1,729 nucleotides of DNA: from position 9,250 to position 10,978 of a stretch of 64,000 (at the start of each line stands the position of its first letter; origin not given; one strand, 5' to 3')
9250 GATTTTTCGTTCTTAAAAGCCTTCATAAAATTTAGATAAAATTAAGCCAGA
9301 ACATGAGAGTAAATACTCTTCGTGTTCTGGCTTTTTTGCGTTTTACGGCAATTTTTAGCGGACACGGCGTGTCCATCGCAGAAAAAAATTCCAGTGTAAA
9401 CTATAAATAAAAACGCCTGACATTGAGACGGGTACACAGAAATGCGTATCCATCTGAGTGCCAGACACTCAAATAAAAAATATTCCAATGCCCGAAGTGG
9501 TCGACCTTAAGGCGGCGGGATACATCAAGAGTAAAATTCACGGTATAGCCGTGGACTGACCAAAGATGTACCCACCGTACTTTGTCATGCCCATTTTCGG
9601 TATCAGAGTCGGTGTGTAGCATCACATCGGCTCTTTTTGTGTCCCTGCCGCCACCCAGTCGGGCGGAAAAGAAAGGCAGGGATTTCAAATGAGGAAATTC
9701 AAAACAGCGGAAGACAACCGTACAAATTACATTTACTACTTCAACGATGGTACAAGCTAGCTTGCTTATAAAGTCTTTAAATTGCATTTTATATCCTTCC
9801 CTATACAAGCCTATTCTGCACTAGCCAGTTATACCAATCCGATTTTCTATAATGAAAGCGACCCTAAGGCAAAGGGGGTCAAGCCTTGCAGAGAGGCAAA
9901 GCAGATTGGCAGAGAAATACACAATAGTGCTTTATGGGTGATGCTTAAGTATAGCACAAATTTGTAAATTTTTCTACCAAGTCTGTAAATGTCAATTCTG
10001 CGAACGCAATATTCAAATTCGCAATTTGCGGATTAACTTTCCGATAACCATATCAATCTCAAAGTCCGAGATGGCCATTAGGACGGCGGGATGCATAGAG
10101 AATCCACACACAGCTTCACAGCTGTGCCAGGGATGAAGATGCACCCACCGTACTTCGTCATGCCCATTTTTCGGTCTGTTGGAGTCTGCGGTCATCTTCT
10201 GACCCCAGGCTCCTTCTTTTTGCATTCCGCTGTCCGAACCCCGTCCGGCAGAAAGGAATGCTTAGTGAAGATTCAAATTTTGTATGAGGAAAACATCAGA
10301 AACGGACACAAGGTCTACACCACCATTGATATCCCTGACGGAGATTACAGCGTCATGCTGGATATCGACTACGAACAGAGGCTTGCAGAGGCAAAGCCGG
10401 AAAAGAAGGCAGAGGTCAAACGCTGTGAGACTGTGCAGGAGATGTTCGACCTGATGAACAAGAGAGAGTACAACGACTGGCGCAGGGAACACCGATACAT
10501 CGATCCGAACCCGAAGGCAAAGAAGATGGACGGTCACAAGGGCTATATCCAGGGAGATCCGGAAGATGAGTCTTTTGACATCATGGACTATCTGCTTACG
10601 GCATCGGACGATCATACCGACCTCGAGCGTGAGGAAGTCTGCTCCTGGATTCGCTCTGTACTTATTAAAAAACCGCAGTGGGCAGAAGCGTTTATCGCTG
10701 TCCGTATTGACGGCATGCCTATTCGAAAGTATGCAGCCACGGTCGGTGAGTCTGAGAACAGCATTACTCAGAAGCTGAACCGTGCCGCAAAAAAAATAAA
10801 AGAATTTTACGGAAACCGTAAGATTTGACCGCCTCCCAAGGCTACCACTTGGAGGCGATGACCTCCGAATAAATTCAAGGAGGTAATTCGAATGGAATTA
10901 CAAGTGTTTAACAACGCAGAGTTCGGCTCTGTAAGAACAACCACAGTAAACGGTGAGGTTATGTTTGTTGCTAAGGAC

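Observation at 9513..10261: Two tandem ~170-nt structured leader elements with compensatory stem changes, each carrying its own intrinsic terminator, upstream of the prophage sigma-like gene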

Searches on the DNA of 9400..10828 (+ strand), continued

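Call 72: search_with_rna_model(model_id=R1, sources=[window, L244, L249, L250, L251, L252, L254, L255, L256, L257, L258, L259, L261, L263, L265, L266, L268, L269, L271, L272, L274, L275, L276, L277, L278, L279, L281, L282, L283, L284, L285, L286, L289, L290, L291, L293, L294, L295, L297, L299, L300, L301, L302, L304, L306, L307, L308, L309, L310, L311, L312, L313, L314, L315, L316, L317, L318, L319, L320, L321, L322, L323, L324, L325, L326, L327, L328, L009, L010, L016, L021, L036, L080, L104, L114, L123, L102, L158, L162, L166, L188, L192, L195, L198, L209, L210, L229, L220, L003, L013, L056, L099, L103, L042, L089, L110, L117, L007, L002, L001], max_evalue=0.01, make_alignment=true)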
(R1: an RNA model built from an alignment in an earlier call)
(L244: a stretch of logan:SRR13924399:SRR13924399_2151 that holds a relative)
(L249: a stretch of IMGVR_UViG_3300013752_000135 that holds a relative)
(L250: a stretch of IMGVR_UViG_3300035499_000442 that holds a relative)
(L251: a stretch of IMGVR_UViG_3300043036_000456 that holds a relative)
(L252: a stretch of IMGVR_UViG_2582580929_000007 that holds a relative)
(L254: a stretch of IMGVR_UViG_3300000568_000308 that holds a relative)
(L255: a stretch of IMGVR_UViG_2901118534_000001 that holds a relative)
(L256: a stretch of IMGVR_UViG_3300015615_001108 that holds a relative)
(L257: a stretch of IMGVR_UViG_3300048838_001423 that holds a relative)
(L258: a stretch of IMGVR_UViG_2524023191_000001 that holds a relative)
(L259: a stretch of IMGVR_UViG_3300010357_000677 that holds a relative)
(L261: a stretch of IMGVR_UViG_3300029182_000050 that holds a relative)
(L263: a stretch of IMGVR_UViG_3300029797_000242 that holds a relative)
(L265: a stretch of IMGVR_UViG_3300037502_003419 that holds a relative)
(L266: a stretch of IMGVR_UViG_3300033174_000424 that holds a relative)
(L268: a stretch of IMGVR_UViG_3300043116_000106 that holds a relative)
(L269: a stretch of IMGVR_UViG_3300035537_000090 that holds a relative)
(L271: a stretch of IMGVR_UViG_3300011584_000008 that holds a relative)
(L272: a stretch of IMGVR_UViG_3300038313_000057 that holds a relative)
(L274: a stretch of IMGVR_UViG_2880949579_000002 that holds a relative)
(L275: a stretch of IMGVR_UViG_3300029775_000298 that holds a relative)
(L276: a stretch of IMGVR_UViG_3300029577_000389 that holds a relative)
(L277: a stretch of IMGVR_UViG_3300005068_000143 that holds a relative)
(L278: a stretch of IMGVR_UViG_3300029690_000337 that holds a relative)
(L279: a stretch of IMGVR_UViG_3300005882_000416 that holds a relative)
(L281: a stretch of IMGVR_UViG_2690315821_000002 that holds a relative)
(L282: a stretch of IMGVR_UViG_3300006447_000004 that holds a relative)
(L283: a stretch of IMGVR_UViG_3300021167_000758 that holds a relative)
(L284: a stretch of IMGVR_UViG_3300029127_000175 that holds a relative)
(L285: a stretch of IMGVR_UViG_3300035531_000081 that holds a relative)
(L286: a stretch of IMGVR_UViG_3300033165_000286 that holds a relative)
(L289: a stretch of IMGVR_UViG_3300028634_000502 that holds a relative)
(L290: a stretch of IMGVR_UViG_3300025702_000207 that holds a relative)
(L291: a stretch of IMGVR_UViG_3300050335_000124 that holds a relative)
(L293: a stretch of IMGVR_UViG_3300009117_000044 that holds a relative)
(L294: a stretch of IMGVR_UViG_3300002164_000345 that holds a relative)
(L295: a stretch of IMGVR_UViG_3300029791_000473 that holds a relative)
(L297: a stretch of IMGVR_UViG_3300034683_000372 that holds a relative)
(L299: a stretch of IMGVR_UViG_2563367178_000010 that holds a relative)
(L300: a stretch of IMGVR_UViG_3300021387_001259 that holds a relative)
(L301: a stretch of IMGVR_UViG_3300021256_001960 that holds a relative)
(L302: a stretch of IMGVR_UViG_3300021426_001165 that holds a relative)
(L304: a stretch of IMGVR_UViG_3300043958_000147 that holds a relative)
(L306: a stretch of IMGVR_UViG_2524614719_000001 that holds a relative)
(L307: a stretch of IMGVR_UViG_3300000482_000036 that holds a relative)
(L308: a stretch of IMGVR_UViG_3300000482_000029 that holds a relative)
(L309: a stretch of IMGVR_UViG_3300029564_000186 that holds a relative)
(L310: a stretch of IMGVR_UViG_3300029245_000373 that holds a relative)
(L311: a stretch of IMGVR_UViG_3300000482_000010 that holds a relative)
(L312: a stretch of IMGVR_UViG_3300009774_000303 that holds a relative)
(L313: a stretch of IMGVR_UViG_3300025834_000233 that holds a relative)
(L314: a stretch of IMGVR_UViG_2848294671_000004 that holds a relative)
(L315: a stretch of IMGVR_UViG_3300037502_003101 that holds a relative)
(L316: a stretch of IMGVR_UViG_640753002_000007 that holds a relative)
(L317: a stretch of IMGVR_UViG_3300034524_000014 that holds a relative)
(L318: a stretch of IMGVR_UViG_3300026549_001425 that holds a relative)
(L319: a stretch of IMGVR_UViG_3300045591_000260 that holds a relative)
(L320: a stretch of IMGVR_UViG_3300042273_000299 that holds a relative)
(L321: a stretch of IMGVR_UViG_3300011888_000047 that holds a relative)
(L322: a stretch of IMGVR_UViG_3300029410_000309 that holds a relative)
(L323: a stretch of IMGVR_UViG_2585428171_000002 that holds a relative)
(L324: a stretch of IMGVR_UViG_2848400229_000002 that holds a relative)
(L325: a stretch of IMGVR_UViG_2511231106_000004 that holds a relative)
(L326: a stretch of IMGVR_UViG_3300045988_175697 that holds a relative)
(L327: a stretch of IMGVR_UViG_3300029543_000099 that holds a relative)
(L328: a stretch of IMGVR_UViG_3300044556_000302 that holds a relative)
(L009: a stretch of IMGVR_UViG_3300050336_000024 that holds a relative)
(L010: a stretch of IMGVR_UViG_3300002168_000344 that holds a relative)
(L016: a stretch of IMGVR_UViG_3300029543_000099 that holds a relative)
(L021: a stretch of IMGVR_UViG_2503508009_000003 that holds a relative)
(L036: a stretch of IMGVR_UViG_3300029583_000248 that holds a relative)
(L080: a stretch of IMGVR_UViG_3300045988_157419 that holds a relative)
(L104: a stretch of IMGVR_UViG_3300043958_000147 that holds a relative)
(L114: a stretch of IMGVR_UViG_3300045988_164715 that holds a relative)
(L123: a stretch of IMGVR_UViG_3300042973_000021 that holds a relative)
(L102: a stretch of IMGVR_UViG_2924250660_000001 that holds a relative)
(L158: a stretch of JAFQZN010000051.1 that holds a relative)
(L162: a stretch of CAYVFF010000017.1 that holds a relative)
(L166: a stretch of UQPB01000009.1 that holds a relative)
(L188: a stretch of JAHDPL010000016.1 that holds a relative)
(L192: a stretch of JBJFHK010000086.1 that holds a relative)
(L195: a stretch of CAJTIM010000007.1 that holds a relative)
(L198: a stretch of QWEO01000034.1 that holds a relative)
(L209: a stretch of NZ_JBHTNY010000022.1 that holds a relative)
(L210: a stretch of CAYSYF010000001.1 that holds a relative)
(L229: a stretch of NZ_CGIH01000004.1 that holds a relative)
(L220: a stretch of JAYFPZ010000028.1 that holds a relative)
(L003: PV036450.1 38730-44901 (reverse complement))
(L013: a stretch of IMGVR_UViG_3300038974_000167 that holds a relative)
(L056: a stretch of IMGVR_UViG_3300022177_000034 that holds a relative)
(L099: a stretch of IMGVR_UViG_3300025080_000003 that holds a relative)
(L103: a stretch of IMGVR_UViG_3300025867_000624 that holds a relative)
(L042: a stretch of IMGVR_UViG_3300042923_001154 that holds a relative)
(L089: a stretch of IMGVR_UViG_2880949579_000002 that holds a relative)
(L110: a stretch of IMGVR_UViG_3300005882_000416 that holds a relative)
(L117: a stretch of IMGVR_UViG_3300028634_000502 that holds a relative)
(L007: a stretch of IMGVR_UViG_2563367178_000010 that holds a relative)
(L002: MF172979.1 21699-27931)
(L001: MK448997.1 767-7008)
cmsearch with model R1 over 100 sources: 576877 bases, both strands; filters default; matches with E-value up to 0.01: 127.
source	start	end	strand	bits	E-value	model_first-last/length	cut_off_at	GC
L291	1291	1519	+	255.1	5.6e-63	1-230/230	no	0.47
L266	330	559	+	254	1e-62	1-230/230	no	0.44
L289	1291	1519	+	253.4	1.5e-62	1-230/230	no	0.47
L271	1291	1519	+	252.6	2.3e-62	1-230/230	no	0.45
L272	538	767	+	252.6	2.4e-62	1-230/230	no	0.47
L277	1291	1519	+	251.7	4e-62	1-230/230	no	0.45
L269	1291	1519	+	251.6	4.4e-62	1-230/230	no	0.45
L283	1291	1519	+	251.2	5.5e-62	1-230/230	no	0.48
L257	1291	1519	+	249.6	1.4e-61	1-230/230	no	0.46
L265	111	340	+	249.5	1.4e-61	1-230/230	no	0.45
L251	1184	1411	+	249.3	1.7e-61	1-230/230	no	0.44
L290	1291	1519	+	249.2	1.8e-61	1-230/230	no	0.45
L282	1291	1519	+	248.9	2.1e-61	1-230/230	no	0.45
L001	3001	3229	+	248.7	2.4e-61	1-230/230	no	0.45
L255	1292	1519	+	248.4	2.9e-61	1-230/230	no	0.43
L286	329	558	+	248.1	3.4e-61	1-230/230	no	0.48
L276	1290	1519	+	247.7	4.3e-61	1-230/230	no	0.47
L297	1292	1519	+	247.6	4.5e-61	1-230/230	no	0.43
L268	1291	1519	+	247.6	4.6e-61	1-230/230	no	0.45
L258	1292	1519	+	246.4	9.4e-61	1-230/230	no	0.43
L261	1293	1519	+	246.1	1.1e-60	1-230/230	no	0.45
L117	2505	2735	-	245.8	1.3e-60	1-230/230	no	0.48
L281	1291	1519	+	245.2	1.8e-60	1-230/230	no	0.44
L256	1292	1519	+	245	2.1e-60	1-230/230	no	0.43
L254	1292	1519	+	245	2.1e-60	1-230/230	no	0.43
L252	1292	1519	+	244.2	3.3e-60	1-230/230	no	0.44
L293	1290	1519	+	243.2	6e-60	1-230/230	no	0.45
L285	1292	1519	+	241.4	1.8e-59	1-230/230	no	0.45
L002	2991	3218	+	240.9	2.3e-59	1-230/230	no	0.46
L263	1291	1519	+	240.5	3e-59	1-230/230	no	0.44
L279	1289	1519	+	237.4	1.8e-58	1-230/230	no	0.42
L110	7605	7835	-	237.4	1.8e-58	1-230/230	no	0.42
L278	1111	1338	+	231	7.6e-57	1-230/230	no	0.44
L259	1294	1519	+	228.5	3.5e-56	1-230/230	no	0.44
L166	1525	1751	-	228.2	4.1e-56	1-230/230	no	0.48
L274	1290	1519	+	227.5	6.1e-56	1-230/230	no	0.45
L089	6662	6891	+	227.5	6.1e-56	1-230/230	no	0.45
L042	5134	5360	+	224.4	3.8e-55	1-230/230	no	0.45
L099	661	890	+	221.9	1.6e-54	1-230/230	no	0.51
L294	1292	1519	+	215.9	5.7e-53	1-230/230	no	0.43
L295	1292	1519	+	215.8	6e-53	1-230/230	no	0.44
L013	3048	3282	+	214.3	1.4e-52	1-230/230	no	0.5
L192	2024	2253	-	209.2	2.9e-51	1-230/230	no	0.5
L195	5219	5452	+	207.9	6.1e-51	1-230/230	no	0.48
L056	624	852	+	205.3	2.9e-50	1-230/230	no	0.47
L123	8825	9053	-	204.2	5.5e-50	1-230/230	no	0.51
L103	6945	7175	+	203.4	8.8e-50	1-230/230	no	0.49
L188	3675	3904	-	202.2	1.7e-49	1-230/230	no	0.48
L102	3982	4214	+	198.7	1.4e-48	1-230/230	no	0.45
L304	1169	1402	+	197.4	2.9e-48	1-230/230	no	0.46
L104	4541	4774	+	197.4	2.9e-48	1-230/230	no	0.46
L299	1191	1423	+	196.5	5.1e-48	1-230/230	no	0.48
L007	11161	11393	+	196.5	5.1e-48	1-230/230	no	0.48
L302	1159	1393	+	195.4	9.7e-48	1-230/230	no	0.47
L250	1281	1519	+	194.2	2e-47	1-230/230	no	0.49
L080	210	442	+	189.5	3.1e-46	1-230/230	no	0.48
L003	3001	3234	+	184.6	5.5e-45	1-230/230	no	0.5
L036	8294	8526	+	183.8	8.7e-45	1-230/230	no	0.46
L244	2788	3019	+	177.9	2.8e-43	1-230/230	no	0.48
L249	1289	1519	+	177.1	4.5e-43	1-230/230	no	0.48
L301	1288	1519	+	176.6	6.2e-43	1-230/230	no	0.47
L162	1637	1871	-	174.3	2.3e-42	1-230/230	no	0.51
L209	3488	3713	+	170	3e-41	1-230/230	no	0.46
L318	1149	1387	+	167.3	1.4e-40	1-230/230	no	0.49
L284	1291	1519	+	165.2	4.9e-40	1-230/230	no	0.47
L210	7307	7528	+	163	1.8e-39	1-230/230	no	0.49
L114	3276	3500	-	161.2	5.4e-39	1-230/230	no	0.48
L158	885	1122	+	161.1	5.7e-39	1-230/230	no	0.54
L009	6423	6654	+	160.3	9e-39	1-230/230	no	0.47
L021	7096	7324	-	159.3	1.6e-38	1-230/230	no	0.49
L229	4490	4721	-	158.6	2.5e-38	1-230/230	no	0.5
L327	1159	1384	+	152.3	9.7e-37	1-230/230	no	0.48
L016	2612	2837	-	152.3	9.7e-37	1-230/230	no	0.48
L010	1264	1493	+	151.9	1.3e-36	1-230/230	no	0.51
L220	4382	4611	+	151.9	1.3e-36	1-230/230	no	0.51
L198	1398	1631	+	150.1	3.6e-36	1-230/230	no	0.46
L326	1291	1519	+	141.7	5e-34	1-230/230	no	0.51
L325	1211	1444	+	130.1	4.5e-31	1-230/230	no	0.53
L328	1210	1444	+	128.8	9.6e-31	1-230/230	no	0.52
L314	1285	1519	+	127.3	2.4e-30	1-230/230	no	0.51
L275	1292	1519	+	80.1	2.6e-18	1-230/230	no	0.38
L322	1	136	+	56.9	2.3e-12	95-230/230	5'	0.51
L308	1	221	+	54.3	1.1e-11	1-230/230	no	0.43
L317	1159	1390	+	53.2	2e-11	1-230/230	no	0.38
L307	1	221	+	52.9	2.4e-11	1-230/230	no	0.43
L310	1297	1519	+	49.8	1.4e-10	1-230/230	no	0.43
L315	1168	1390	+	48.1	4e-10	1-230/230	no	0.37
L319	1168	1390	+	48.1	4e-10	1-230/230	no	0.37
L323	1173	1399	+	44.2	4e-09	1-230/230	no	0.39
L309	1299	1519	+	44.1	4.2e-09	1-230/230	no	0.43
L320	1173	1399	+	42.8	8.8e-09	1-230/230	no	0.39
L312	1172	1396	+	39.7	5.5e-08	1-230/230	no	0.35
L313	447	671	+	39.7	5.5e-08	1-230/230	no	0.35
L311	1166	1387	+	38.5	1.1e-07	1-230/230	no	0.36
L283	1290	1465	-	27.1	9e-05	1-230/230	no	0.46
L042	5132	5307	-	26.4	0.00013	1-230/230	no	0.44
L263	1295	1419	-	24.3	0.00048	1-230/230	no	0.45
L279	1288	1439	-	24.3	0.00048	1-230/230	no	0.43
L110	7685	7836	+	24.3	0.00048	1-230/230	no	0.43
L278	1074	1240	-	24.1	0.00052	1-230/230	no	0.43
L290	1295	1419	-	23.6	0.00071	1-230/230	no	0.46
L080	216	388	-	23.3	0.00084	1-230/230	no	0.47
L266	287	459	-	22.2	0.0017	1-230/230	no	0.42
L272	536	678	-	22.1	0.0017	1-230/230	no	0.48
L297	1296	1420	-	21.8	0.0021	1-230/230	no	0.45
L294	1290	1441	-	21.6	0.0023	1-230/230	no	0.42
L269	1295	1419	-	21.6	0.0024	1-230/230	no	0.44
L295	1290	1441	-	21.6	0.0024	1-230/230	no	0.43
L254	1296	1420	-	21.4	0.0026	1-230/230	no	0.42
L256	1296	1420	-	21.4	0.0026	1-230/230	no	0.42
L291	1290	1465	-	21.4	0.0026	1-230/230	no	0.45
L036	8292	8452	-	21.1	0.003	1-230/230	no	0.46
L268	1295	1419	-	21.1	0.0032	1-230/230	no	0.45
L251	1188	1312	-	20.9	0.0034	1-230/230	no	0.45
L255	1296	1420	-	20.8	0.0037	1-230/230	no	0.43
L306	1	68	+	20.7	0.0039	160-230/230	5'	0.43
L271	1295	1465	-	20.6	0.0041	1-230/230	no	0.45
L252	1296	1420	-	20.5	0.0045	1-230/230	no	0.44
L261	1297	1421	-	20.3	0.0051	1-230/230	no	0.46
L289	1268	1465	-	20.2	0.0052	1-230/230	no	0.43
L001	3005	3129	-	20.2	0.0054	1-230/230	no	0.44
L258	1296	1517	-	19.9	0.0062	1-230/230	no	0.44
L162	1695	1873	+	19.6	0.0075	1-230/230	no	0.51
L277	1295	1419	-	19.5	0.008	1-230/230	no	0.45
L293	1295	1438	-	19.2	0.0093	1-230/230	no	0.47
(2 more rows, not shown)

Alignment A5: 127 matches aligned to the model, 475 columns, each read 5' to 3' on its own strand. Consensus structure (alignment columns), stored with it:
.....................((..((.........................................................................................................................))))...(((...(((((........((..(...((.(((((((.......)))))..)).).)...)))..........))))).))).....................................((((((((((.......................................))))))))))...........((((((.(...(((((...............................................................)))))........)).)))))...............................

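Call 74: search_with_rna_model(model_id=R1, sources=[window, L244, L250, L251, L257, L259, L263, L265, L266, L271, L274, L275, L279, L284, L291, L294, L297, L299, L301, L302, L304, L307, L308, L309, L310, L311, L312, L314, L315, L317, L318, L320, L323, L325, L326, L327, L009, L010, L021, L036, L080, L114, L123, L102, L158, L162, L166, L188, L192, L195, L198, L209, L210, L229, L003, L013, L056, L099, L103, L042, L089, L117, L002, L001], max_evalue=0.000001, make_alignment=true)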
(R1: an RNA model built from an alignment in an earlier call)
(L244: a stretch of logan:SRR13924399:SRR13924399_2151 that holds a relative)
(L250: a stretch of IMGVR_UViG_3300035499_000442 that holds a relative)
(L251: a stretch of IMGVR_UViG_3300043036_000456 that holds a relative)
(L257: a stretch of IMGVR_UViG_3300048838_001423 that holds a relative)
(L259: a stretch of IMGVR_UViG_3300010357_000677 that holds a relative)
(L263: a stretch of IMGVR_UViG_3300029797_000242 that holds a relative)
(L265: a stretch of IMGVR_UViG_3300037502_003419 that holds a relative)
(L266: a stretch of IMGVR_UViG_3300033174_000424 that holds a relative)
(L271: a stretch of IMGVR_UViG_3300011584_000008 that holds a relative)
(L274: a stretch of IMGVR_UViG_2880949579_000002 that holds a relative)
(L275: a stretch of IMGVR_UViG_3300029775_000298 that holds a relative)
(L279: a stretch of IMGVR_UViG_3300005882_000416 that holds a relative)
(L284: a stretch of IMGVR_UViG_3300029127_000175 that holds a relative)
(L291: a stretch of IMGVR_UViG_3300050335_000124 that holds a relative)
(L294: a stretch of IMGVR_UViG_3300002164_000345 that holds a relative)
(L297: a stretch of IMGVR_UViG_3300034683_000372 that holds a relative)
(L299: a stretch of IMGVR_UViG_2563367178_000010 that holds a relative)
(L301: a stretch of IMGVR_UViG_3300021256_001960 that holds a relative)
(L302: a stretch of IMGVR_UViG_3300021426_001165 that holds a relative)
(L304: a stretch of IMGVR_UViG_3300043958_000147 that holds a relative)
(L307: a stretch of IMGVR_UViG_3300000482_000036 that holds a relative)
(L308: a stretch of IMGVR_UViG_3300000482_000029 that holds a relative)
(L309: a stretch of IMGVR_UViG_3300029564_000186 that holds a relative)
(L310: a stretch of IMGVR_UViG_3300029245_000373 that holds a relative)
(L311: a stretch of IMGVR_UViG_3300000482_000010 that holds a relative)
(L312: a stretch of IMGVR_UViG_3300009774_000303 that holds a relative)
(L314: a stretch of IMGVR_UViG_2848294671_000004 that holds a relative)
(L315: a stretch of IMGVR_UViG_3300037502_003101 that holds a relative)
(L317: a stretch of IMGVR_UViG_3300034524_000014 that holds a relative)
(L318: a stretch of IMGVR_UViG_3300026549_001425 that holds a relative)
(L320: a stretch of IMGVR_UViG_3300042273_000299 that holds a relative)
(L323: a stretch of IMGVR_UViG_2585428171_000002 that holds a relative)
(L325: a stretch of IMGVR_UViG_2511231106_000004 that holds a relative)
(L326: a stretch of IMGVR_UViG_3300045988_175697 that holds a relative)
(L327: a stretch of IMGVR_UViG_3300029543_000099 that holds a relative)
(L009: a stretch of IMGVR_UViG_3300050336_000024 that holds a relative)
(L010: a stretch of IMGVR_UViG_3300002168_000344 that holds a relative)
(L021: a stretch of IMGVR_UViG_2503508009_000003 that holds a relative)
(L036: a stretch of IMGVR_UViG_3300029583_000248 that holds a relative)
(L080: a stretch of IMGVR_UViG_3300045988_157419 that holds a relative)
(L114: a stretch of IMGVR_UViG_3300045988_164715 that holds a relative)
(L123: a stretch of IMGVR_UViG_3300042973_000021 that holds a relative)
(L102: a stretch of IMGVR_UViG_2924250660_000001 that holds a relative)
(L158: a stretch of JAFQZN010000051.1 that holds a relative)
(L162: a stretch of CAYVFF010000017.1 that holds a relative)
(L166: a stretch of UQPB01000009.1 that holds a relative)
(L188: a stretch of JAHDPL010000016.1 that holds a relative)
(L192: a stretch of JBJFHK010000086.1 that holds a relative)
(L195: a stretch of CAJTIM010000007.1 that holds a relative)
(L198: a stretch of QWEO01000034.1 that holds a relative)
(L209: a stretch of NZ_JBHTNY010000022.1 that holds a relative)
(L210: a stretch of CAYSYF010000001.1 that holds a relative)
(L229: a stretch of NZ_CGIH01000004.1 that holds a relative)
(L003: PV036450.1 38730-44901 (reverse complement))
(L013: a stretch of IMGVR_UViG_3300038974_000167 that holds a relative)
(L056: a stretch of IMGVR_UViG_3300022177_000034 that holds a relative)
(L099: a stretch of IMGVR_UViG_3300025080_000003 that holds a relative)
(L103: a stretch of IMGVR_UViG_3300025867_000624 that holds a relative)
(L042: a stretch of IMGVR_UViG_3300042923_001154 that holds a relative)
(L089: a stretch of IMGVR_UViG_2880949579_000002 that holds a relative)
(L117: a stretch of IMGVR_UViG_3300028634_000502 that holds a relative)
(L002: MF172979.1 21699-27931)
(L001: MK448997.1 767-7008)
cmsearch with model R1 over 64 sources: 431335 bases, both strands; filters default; matches with E-value up to 0.000001: 65.
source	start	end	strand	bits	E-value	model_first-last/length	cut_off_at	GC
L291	1291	1519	+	255.1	4.2e-63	1-230/230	no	0.47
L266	330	559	+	254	7.7e-63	1-230/230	no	0.44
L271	1291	1519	+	252.6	1.7e-62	1-230/230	no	0.45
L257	1291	1519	+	249.6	1e-61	1-230/230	no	0.46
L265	111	340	+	249.5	1.1e-61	1-230/230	no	0.45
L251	1184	1411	+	249.3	1.2e-61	1-230/230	no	0.44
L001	3001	3229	+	248.7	1.8e-61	1-230/230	no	0.45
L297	1292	1519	+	247.6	3.4e-61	1-230/230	no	0.43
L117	2505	2735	-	245.8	9.8e-61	1-230/230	no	0.48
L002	2991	3218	+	240.9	1.7e-59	1-230/230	no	0.46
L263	1291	1519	+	240.5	2.2e-59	1-230/230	no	0.44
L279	1289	1519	+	237.4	1.3e-58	1-230/230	no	0.42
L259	1294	1519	+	228.5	2.6e-56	1-230/230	no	0.44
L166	1525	1751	-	228.2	3e-56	1-230/230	no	0.48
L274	1290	1519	+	227.5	4.6e-56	1-230/230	no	0.45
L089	6662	6891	+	227.5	4.6e-56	1-230/230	no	0.45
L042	5134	5360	+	224.4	2.8e-55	1-230/230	no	0.45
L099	661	890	+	221.9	1.2e-54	1-230/230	no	0.51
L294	1292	1519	+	215.9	4.3e-53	1-230/230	no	0.43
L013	3048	3282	+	214.3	1.1e-52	1-230/230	no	0.5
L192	2024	2253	-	209.2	2.1e-51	1-230/230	no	0.5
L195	5219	5452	+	207.9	4.6e-51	1-230/230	no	0.48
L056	624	852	+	205.3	2.1e-50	1-230/230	no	0.47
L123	8825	9053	-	204.2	4.1e-50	1-230/230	no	0.51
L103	6945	7175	+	203.4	6.6e-50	1-230/230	no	0.49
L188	3675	3904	-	202.2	1.3e-49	1-230/230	no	0.48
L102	3982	4214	+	198.7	1e-48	1-230/230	no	0.45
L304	1169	1402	+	197.4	2.2e-48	1-230/230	no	0.46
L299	1191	1423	+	196.5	3.8e-48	1-230/230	no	0.48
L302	1159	1393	+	195.4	7.2e-48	1-230/230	no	0.47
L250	1281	1519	+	194.2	1.5e-47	1-230/230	no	0.49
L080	210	442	+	189.5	2.3e-46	1-230/230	no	0.48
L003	3001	3234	+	184.6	4.1e-45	1-230/230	no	0.5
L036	8294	8526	+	183.8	6.5e-45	1-230/230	no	0.46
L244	2788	3019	+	177.9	2.1e-43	1-230/230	no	0.48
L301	1288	1519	+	176.6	4.6e-43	1-230/230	no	0.47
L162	1637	1871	-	174.3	1.7e-42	1-230/230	no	0.51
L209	3488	3713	+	170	2.2e-41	1-230/230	no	0.46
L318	1149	1387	+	167.3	1.1e-40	1-230/230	no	0.49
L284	1291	1519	+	165.2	3.7e-40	1-230/230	no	0.47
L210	7307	7528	+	163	1.4e-39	1-230/230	no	0.49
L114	3276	3500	-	161.2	4e-39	1-230/230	no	0.48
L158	885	1122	+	161.1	4.2e-39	1-230/230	no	0.54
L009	6423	6654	+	160.3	6.7e-39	1-230/230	no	0.47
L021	7096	7324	-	159.3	1.2e-38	1-230/230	no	0.49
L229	4490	4721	-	158.6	1.9e-38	1-230/230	no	0.5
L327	1159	1384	+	152.3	7.3e-37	1-230/230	no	0.48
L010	1264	1493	+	151.9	9.5e-37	1-230/230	no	0.51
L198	1398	1631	+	150.1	2.7e-36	1-230/230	no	0.46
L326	1291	1519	+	141.7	3.8e-34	1-230/230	no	0.51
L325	1211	1444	+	130.1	3.3e-31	1-230/230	no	0.53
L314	1285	1519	+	127.3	1.8e-30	1-230/230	no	0.51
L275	1292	1519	+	80.1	2e-18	1-230/230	no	0.38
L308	1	221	+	54.3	7.9e-12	1-230/230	no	0.43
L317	1159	1390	+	53.2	1.5e-11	1-230/230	no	0.38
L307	1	221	+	52.9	1.8e-11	1-230/230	no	0.43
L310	1297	1519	+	49.8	1.1e-10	1-230/230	no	0.43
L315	1168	1390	+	48.1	3e-10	1-230/230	no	0.37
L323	1173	1399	+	44.2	3e-09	1-230/230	no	0.39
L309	1299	1519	+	44.1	3.2e-09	1-230/230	no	0.43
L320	1173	1399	+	42.8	6.6e-09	1-230/230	no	0.39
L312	1172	1396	+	39.7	4.1e-08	1-230/230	no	0.35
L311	1166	1387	+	38.5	8.5e-08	1-230/230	no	0.36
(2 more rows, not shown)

Alignment A6: 65 matches aligned to the model, 296 columns, each read 5' to 3' on its own strand. Consensus structure (alignment columns), stored with it:
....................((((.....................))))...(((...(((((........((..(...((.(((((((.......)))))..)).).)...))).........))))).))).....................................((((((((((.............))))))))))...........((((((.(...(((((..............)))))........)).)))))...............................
